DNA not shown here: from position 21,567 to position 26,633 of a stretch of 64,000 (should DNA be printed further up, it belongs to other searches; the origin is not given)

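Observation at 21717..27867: Dockerin-bearing M60-like protease next to a cohesin-like, SLH-anchored protein: possible non-cellulosomal surface display of a mucinase-type enzyme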

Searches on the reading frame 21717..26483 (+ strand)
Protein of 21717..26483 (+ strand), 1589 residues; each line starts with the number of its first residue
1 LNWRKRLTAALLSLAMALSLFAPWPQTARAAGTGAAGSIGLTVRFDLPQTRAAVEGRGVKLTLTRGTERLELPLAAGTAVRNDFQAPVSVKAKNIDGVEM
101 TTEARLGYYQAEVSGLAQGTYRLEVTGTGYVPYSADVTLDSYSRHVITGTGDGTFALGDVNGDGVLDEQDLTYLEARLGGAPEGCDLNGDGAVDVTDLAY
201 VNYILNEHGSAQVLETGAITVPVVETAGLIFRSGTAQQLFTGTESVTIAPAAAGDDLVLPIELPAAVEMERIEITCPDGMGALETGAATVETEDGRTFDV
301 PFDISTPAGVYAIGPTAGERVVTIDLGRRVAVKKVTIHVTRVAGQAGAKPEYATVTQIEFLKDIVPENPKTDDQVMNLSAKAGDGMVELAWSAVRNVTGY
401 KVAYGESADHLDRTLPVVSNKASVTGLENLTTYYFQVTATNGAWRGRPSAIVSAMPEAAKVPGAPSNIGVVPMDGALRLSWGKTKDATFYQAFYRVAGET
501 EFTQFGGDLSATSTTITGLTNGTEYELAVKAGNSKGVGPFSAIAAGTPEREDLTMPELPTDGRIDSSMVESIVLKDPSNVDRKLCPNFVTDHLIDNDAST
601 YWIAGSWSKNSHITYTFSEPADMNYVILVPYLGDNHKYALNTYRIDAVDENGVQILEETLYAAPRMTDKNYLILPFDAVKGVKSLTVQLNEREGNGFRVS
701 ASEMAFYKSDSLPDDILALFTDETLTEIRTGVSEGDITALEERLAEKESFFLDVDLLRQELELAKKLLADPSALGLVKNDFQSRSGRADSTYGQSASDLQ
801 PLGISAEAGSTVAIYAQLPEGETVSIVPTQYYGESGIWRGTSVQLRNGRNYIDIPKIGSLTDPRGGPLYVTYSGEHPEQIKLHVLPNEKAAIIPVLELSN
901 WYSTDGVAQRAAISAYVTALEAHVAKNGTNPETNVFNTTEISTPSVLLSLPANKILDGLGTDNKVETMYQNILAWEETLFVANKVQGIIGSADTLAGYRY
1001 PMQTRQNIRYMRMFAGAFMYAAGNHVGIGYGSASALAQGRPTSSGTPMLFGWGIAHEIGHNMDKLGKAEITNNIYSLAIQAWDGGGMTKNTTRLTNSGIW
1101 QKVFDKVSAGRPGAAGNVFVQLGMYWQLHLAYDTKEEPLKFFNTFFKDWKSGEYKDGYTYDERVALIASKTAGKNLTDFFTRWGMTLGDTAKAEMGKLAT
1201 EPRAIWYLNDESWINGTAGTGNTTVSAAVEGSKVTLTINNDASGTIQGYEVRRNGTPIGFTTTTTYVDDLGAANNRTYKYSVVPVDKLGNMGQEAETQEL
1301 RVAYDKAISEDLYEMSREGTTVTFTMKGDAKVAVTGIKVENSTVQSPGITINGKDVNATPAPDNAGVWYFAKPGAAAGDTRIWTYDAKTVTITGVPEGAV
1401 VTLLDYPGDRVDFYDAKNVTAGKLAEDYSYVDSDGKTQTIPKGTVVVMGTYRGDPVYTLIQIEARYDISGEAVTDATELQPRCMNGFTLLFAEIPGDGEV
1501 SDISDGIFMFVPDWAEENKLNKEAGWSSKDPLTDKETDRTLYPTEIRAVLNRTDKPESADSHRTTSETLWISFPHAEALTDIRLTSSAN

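Call 6: search_protein_families(library=pfam, proteins=[window:21717-26483:+], max_evalue=1)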
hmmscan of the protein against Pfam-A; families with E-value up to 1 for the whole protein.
window:21717-26483:+ (1589 aa): 13 families
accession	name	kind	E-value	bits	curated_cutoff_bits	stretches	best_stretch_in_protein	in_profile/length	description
PF00041.27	fn3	-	3.4e-18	66.1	25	2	375-453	3-82/84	Fibronectin type III domain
PF13402.12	Peptidase_M60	-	1.5e-17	64.5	25.8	1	981-1184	57-275/275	Peptidase M60, enhancin and enhancin-like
PF25059.1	FN3_DSCAM-DSCAML_C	-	4.2e-06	27.5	39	1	489-537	22-70/89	DSCAM/DSCAML C-terminal Fn3-like domain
PF00404.24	Dockerin_1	-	4.9e-06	27.1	22.9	1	157-203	1-54/57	Dockerin type I domain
PF16656.11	Pur_ac_phosph_N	-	0.00011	23.1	30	2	389-444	17-85/93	Purple acid Phosphatase, N-terminal domain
PF00754.31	F5_F8_type_C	-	0.0011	19.6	28.2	1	590-650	14-73/127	F5/8 type C domain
PF13202.12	EF-hand_5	-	0.026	14.5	25.9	0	154-171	4-21/25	EF hand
PF00036.39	EF-hand_1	-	0.037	14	25.4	0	154-172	5-23/29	EF hand domain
PF13517.12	FG-GAP_3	-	0.049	14.7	26.9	0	143-167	33-58/61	FG-GAP-like repeat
PF08308.17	PEGA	-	0.12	12.8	20.8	1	112-142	28-58/71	PEGA domain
PF19081.6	Ig_7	-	0.15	12.8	27.3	0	1227-1269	11-52/84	Ig-like domain CHU_C associated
PF22633.2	F5_F8_type_C_2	-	0.17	13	27.8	0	593-651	2-59/91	NedA-like, galactose-binding domain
PF13405.12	EF-hand_6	-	0.25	11.6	25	0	155-172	6-23/30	EF-hand domain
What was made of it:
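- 21717..26486 (+): Enzyme gene: a 1589-aa secreted XDoc-bearing M60-like O-glycopeptidase. Domains (call 6).
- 22164..22352 (+): Dockerin (aa 150-212): two Ca-binding loops (22191-22226, 22272-22307), each followed by a helix. Pfam Dockerin_1 at 27.1 bits, above the 22.9 cut-off (call 6).
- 22830..23396 (+): Two fibronectin type III domains (aa ~372-560). Pfam fn3 at 66.1 bits, two stretches (call 6).
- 23439..23876 (+): Discoidin/CBM32-like domain (aa ~575-720). Weak F5_F8_type_C hit (19.6 bits, below cut-off; call 6).
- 24105..25586 (+): M60-like peptidase region (aa ~797-1290) with HEIGH at 24882-24896 and Glu1069. Peptidase_M60 at 64.5 bits against a 25.8 cut-off (call 6).
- On Peptidase M60-like (PF13402), ZmpB-type O-glycopeptidase: 64.5 bits against a cut-off of 25.8, aa 981-1184 (call 6).
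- On Dockerin (PF00404): 27.1 bits against 22.9 (call 6).
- Checked: Dockerin_1 covers aa 157-203 at 27.1 bits against a cut-off of 22.9 (call 6).
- Peptidase_M60 scores 64.5 bits (call 6). The dockerin passes Pfam's cut-off (call 6).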

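Call 7: search_protein_families(library=ncbifam, proteins=[window:21717-26483:+], max_evalue=1)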
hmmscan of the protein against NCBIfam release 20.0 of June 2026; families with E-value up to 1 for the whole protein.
window:21717-26483:+ (1589 aa): 6 families
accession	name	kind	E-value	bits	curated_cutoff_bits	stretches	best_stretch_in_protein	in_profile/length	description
NF045522.1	MXAN_2561_fam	equivalog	9e-09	35.2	150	1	460-549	167-259/304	MXAN_2561 family MXYO-CTERM-anchored protein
NF038322.1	ImpA_fam_HExGH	subfamily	6e-07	28.2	250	2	1050-1108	644-708/885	ImpA family metalloprotease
NF037974.1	SslE_AcfD_Zn_LP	subfamily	0.024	12.4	800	1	1045-1130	1186-1274/1403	SslE/AcfD family lipoprotein zinc metalloprotease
TIGR01339.1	phycocy_beta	equivalog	0.027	14.4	279.3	1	339-383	4-48/171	C-phycocyanin subunit beta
NF047619.1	NADase_discoid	domain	0.029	14.5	38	1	587-641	12-68/130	NADase-type glycan-binding domain-containing protein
TIGR03000.1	plancto_dom_1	domain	0.53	10.2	43.1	0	1232-1283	3-47/75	TIGR03000 domain-containing protein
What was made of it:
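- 22359..22811 (+): Unassigned domain 'D3' (aa 215-365). No Pfam or NCBIfam family (calls 6, 7).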

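Call 12: search_solved_structures(query=window:21717-26483:+, max_evalue=0.01, show_alignments=0)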
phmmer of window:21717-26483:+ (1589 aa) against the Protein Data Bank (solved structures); distinct sequences matched with E-value up to 0.01: 33.
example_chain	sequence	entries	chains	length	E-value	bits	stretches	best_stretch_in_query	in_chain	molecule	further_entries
7jfs_A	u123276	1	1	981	1.1e-40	142.3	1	591-1288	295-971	F5/8 type C domain protein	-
5kdj_B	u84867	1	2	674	3.3e-37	130.8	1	708-1344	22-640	F5/8 type C domain protein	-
5kdn_A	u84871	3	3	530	1.7e-32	115.2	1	797-1288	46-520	F5/8 type C domain protein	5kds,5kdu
7js4_A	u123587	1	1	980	6e-32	113.4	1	797-1344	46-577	F5/8 type C domain protein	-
6xsz_A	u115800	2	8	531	1.6e-27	98.7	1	797-1286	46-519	ZmpC Glycopeptidase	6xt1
6xsx_A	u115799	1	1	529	1.3e-18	69.2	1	797-1287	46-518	ZmpA Glycopeptidase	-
4fca_A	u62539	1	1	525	2.1e-14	55.2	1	1050-1212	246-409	Conserved domain protein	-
5ev7_A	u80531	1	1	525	5.5e-14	53.8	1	1050-1212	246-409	Conserved domain protein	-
8g4l_bm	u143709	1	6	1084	7.4e-11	43.5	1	424-541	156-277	Titin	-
8q6t_I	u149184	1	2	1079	1.3e-10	42.7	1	422-563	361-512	Titin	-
5kd2_A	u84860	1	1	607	3.8e-09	37.8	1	1012-1185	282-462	metallopeptidase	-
7sci_A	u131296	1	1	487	1.4e-07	32.6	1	1050-1185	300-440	Peptidase M60 domain-containing protein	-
5kd5_A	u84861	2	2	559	4.1e-07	31.1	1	1012-1185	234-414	Metallopeptidase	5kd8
4u3h_A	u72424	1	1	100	5.7e-07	30.6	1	462-545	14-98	FN3con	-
7yx8_A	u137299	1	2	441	9.8e-07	29.8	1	1050-1185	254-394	Peptidase M60 domain-containing protein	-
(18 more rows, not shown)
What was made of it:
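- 21717..26486 (+): Solved relatives are ZmpB/C/A (call 12).
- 23439..23876 (+): The region aligns to ZmpB 7jfs from aa 591 (call 12).
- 24105..25586 (+): ZmpB catalytic construct 5kdn matches at E 2e-32 over aa 797-1288 (call 12).
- On Peptidase M60-like (PF13402), ZmpB-type O-glycopeptidase: 7jfs E 1e-40 (aa 591-1288), 5kdj 3e-37, 6xsz 2e-27, 6xsx 1e-18 (call 12).
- Closest known: M60-like O-glycopeptidases. Same: Similarity to ZmpB reaches E 1e-40 over about 700 residues (calls 6, 12).
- Checked: F5_F8_type_C is weak (19.6 bits, below the cut-off), but that region aligns to the CBM32 of ZmpB (calls 6, 12).
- ZmpB 7jfs matches at E 1e-40 over aa 591-1288, with ZmpC and ZmpA also hit (call 12).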

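Call 17: find_related_loci(query=window:21717-26483:+, collection=genome_contigs, flank=8000)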
Query window:21717-26483:+ (1589 aa) in genome_contigs; peptide patterns used: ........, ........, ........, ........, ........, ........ (x = any residue, [..] = any of these).
58 stretches matched a pattern; 16 encode a relative of the query (tblastn E <= 1e-3); 16 distinct loci.
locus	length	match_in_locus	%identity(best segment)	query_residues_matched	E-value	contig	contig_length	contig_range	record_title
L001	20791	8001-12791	57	1-1584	0e+0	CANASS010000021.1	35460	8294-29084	MAG TPA_asm: uncultured bacterium isolate SRR14836542_bin.1_metawrap_v1.3_MAG genome assembly, contig: NODE.705_length_3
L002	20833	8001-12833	57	1-1584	0e+0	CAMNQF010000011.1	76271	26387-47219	MAG: uncultured bacterium isolate SRR19792995_bin.17_metawrap_v1.3_MAG genome assembly, contig: ERZ12290371_438, whole g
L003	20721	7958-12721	56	1-1585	0e+0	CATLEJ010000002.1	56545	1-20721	MAG TPA_asm: uncultured Oscillospiraceae bacterium isolate MGG11058_1680015462 genome assembly, contig: ERR3199659_643,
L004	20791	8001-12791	56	1-1587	0e+0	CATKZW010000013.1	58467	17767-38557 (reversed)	MAG TPA_asm: uncultured Oscillospiraceae bacterium isolate MGG06991_1680015451 genome assembly, contig: ERR3199583_613,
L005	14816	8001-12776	56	1-1587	0e+0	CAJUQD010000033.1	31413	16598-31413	MAG TPA_asm: uncultured Oscillospiraceae bacterium isolate MGBC152423 genome assembly, contig: MGBC152423.33, whole geno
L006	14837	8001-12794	56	1-1587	0e+0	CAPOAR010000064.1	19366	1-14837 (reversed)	MAG TPA_asm: uncultured Oscillospiraceae bacterium isolate MGBC104409 genome assembly, contig: MGBC104409.64, whole geno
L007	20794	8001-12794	56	1-1587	0e+0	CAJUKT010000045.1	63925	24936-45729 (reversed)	MAG TPA_asm: uncultured Oscillospiraceae bacterium isolate MGBC159253 genome assembly, contig: MGBC159253.45, whole geno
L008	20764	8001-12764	56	1-1587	0e+0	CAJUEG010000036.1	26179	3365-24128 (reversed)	MAG TPA_asm: uncultured Oscillospiraceae bacterium isolate MGBC126149 genome assembly, contig: MGBC126149.36, whole geno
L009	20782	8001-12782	55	6-1585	0e+0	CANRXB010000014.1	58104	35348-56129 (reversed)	MAG TPA_asm: uncultured bacterium isolate SRR15730538_bin.33_metawrap_v1.3_MAG genome assembly, contig: NODE.863_length_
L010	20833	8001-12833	54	1-1587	0e+0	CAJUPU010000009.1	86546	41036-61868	MAG TPA_asm: uncultured Oscillospiraceae bacterium isolate MGBC164455 genome assembly, contig: MGBC164455.9, whole genom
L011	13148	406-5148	57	5-1585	0e+0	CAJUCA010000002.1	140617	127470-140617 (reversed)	MAG TPA_asm: uncultured Oscillospiraceae bacterium isolate MGBC117253 genome assembly, contig: MGBC117253.2, whole genom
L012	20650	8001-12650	57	37-1587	0e+0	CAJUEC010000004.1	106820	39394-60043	MAG TPA_asm: uncultured Oscillospiraceae bacterium isolate MGBC116682 genome assembly, contig: MGBC116682.4, whole genom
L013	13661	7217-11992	56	1-1587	0e+0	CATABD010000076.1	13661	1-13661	MAG: uncultured Oscillospiraceae bacterium isolate extra-ERR982840.24_1677794711 genome assembly, contig: NODE_1844_leng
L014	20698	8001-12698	55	33-1585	0e+0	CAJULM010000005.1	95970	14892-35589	MAG TPA_asm: uncultured Oscillospiraceae bacterium isolate MGBC155975 genome assembly, contig: MGBC155975.5, whole genom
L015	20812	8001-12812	55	1-1588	0e+0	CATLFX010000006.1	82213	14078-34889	MAG TPA_asm: uncultured Oscillospiraceae bacterium isolate MGG08797_1680015495 genome assembly, contig: ERR3199617_392,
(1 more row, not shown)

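Call 86: find_related_loci(query=A6, collection=metagenome_contigs, flank=2600)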
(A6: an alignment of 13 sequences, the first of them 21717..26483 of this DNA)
Query A6 (1589 aa) in metagenome_contigs; peptide patterns used: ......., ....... (x = any residue, [..] = any of these).
600 stretches matched a pattern (row limit reached: there are more); 315 encode a relative of the query (tblastn E <= 1e-3); the best 80 are kept; 80 distinct loci.
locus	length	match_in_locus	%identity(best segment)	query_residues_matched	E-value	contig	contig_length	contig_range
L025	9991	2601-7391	57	1-1585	0e+0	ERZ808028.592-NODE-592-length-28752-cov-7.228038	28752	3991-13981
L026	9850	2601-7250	57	37-1587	0e+0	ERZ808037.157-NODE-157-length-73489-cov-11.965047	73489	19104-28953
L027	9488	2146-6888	57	5-1585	0e+0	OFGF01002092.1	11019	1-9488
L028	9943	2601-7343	57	5-1585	0e+0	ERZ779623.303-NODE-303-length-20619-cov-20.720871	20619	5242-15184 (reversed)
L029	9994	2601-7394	56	1-1587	0e+0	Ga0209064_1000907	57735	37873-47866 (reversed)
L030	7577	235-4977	57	5-1585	0e+0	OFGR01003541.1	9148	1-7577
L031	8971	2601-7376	56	1-1587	0e+0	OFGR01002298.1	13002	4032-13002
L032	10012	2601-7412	56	1-1586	0e+0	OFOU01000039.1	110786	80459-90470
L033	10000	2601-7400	56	1-1586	0e+0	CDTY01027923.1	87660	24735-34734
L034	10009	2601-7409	56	1-1586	0e+0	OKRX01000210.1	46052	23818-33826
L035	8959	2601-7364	56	1-1587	0e+0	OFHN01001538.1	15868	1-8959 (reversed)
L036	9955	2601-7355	51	5-1574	0e+0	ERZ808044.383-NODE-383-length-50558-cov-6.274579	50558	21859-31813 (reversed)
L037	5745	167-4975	53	5-1579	0e+0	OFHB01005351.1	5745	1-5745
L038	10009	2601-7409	56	1-1586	0e+0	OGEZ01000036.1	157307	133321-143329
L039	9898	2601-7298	55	33-1585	0e+0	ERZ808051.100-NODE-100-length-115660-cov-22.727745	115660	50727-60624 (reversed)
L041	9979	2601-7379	94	1-1589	0e+0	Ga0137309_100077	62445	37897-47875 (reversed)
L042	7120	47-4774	46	88-1584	0e+0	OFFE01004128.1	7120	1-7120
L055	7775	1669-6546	40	1-1584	0e+0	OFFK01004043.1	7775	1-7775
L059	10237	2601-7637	38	6-1588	0e+0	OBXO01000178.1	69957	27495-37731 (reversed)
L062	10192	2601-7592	39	3-1589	0e+0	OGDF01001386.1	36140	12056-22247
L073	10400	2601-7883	40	7-1584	0e+0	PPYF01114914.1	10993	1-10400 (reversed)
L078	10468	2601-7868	40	7-1584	0e+0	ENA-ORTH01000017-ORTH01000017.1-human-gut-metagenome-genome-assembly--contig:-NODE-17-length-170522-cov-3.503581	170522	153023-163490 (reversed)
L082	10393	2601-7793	38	2-1588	0e+0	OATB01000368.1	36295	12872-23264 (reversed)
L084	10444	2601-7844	38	2-1588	0e+0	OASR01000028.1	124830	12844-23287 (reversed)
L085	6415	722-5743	34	7-1587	0e+0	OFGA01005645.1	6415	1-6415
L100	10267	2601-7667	29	4-1584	1e-174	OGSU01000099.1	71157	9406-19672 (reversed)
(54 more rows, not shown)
